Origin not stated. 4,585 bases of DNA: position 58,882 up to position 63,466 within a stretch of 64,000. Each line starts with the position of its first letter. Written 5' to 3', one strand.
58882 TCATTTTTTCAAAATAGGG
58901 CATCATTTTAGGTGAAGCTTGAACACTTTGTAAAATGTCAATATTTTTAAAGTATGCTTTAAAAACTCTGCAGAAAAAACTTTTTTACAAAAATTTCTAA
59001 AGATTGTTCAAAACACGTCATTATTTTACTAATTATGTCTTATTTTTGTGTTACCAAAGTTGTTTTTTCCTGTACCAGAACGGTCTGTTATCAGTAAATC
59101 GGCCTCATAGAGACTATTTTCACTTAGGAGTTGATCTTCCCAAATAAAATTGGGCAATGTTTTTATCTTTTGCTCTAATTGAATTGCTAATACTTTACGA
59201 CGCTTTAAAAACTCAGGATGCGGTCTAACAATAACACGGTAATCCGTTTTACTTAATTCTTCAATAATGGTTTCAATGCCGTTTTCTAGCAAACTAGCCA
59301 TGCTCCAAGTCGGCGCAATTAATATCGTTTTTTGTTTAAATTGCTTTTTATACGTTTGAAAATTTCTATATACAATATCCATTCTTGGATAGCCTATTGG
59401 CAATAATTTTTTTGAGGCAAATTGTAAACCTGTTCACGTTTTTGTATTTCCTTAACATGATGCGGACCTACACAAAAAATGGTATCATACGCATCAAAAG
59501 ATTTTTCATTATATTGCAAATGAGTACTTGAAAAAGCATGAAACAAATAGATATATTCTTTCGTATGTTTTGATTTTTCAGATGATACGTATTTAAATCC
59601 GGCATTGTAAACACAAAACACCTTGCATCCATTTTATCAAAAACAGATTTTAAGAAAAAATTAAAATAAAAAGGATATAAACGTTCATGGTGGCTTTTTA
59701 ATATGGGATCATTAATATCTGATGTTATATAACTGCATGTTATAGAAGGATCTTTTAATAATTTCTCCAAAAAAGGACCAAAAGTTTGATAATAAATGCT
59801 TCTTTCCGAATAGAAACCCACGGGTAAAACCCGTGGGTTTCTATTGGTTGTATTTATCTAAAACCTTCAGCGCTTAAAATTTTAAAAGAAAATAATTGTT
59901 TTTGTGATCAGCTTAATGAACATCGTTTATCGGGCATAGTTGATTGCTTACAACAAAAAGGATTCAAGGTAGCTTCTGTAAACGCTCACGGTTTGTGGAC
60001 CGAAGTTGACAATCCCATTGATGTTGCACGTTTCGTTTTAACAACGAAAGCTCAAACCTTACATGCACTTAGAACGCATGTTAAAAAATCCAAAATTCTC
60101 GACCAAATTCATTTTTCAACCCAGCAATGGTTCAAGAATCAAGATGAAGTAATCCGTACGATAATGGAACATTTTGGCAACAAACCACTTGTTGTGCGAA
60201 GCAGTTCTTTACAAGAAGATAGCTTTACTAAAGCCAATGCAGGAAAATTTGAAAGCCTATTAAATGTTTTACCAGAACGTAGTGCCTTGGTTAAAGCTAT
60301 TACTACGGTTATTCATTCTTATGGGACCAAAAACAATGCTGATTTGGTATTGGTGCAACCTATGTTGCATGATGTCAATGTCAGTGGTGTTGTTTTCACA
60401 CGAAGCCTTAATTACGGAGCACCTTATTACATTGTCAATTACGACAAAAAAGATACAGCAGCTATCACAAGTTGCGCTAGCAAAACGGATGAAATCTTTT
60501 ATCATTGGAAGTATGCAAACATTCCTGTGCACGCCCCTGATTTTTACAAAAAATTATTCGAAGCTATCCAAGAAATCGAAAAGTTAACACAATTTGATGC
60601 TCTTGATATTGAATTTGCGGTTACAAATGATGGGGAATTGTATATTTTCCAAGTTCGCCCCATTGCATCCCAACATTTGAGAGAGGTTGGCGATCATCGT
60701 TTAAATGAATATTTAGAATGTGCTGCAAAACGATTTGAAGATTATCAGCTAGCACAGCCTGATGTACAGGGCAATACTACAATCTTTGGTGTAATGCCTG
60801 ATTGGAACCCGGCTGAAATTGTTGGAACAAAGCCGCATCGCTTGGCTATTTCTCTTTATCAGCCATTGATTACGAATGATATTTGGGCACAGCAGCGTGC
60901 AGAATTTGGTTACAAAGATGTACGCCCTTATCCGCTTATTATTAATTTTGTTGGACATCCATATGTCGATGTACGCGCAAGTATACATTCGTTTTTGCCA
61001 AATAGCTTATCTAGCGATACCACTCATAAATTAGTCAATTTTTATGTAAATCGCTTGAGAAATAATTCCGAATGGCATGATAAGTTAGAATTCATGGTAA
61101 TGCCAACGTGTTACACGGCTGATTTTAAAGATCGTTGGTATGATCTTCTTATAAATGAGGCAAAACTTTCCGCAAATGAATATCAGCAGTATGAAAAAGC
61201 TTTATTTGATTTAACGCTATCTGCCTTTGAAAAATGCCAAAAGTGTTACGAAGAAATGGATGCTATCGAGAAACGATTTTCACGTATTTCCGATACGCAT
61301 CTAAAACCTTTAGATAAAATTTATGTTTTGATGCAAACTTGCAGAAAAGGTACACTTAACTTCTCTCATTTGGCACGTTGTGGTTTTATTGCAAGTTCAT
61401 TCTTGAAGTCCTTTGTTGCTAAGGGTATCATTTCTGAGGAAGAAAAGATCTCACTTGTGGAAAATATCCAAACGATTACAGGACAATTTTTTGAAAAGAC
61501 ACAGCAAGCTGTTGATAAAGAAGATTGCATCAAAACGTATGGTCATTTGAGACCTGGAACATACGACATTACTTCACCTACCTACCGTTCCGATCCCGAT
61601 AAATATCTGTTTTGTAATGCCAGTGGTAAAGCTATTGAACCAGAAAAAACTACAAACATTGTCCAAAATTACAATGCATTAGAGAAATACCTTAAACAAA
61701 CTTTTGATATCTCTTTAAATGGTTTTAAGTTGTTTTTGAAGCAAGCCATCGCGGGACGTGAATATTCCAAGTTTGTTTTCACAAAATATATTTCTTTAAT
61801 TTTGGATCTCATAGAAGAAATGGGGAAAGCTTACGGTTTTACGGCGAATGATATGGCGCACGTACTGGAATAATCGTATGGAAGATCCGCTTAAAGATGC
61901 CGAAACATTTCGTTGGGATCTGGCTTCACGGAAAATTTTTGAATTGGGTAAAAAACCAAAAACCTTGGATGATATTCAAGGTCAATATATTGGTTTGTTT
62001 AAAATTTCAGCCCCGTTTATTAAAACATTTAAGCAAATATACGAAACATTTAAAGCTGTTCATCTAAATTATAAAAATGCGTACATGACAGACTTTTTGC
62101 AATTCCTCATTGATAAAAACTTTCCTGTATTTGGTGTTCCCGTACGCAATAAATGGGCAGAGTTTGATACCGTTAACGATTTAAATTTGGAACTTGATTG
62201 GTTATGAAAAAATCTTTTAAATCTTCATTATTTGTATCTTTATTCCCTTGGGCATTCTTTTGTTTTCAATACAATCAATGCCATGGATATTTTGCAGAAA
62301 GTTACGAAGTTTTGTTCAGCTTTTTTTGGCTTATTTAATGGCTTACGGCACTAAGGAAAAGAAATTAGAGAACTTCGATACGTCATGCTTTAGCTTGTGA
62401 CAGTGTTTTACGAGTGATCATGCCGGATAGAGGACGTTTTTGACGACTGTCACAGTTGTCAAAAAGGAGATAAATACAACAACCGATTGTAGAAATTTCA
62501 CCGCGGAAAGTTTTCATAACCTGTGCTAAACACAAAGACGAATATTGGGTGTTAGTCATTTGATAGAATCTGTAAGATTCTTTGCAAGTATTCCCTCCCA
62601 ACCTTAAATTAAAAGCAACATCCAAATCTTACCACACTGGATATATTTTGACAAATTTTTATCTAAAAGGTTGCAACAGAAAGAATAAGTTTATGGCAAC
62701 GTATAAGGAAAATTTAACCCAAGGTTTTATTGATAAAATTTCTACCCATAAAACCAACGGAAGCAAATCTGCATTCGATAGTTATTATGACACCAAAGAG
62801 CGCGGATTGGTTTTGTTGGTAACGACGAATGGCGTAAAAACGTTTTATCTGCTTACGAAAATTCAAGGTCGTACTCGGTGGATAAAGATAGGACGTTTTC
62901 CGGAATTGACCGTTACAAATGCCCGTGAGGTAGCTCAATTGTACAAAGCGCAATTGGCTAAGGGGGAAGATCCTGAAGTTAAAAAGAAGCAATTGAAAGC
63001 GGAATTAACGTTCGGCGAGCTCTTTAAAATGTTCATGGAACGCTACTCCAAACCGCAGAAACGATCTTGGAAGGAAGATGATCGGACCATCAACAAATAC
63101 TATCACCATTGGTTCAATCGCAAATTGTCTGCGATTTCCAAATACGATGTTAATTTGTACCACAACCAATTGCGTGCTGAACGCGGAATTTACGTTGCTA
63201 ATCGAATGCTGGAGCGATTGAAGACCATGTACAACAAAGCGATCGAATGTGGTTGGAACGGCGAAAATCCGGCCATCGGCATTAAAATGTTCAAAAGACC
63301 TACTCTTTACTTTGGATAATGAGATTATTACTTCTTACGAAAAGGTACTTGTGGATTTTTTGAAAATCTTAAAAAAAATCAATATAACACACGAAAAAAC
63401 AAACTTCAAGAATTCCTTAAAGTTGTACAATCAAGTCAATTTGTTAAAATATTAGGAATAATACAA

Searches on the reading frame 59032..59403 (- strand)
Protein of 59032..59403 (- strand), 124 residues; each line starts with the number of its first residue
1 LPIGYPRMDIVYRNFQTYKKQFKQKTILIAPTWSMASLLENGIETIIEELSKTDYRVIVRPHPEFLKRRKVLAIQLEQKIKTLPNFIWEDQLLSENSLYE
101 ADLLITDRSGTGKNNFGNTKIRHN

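Call 55: search_protein_families(library=pfam, proteins=[window:59032-59403:-], max_evalue=0.001)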
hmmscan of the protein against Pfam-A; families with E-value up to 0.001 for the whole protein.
window:59032-59403:- (124 aa): 1 family
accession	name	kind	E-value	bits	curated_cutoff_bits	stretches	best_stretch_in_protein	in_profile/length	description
PF04464.20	Glyphos_transf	-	1.2e-05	24.9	22.1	1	2-109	162-276/367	CDP-Glycerol:Poly(glycerophosphate) glycerophosphotransferase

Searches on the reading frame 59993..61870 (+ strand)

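Call 55: search_protein_families(library=pfam, proteins=[window:59993-61870:+], max_evalue=0.001)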
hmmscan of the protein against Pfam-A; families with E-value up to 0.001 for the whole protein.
window:59993-61870:+ (626 aa): 1 family
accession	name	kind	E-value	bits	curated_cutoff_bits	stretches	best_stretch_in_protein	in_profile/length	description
PF01326.24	PPDK_N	-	1.8e-14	54.2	27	1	53-113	88-149/328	Pyruvate phosphate dikinase, AMP/ATP-binding domain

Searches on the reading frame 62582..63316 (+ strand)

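Call 55: search_protein_families(library=pfam, proteins=[window:62582-63316:+], max_evalue=0.001)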
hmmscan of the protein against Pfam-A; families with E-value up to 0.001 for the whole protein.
window:62582-63316:+ (245 aa): 1 family
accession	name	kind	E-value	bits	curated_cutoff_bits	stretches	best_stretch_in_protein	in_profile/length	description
PF13356.12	Arm-DNA-bind_3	-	2.2e-15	57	27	1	62-137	15-82/83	Arm DNA-binding domain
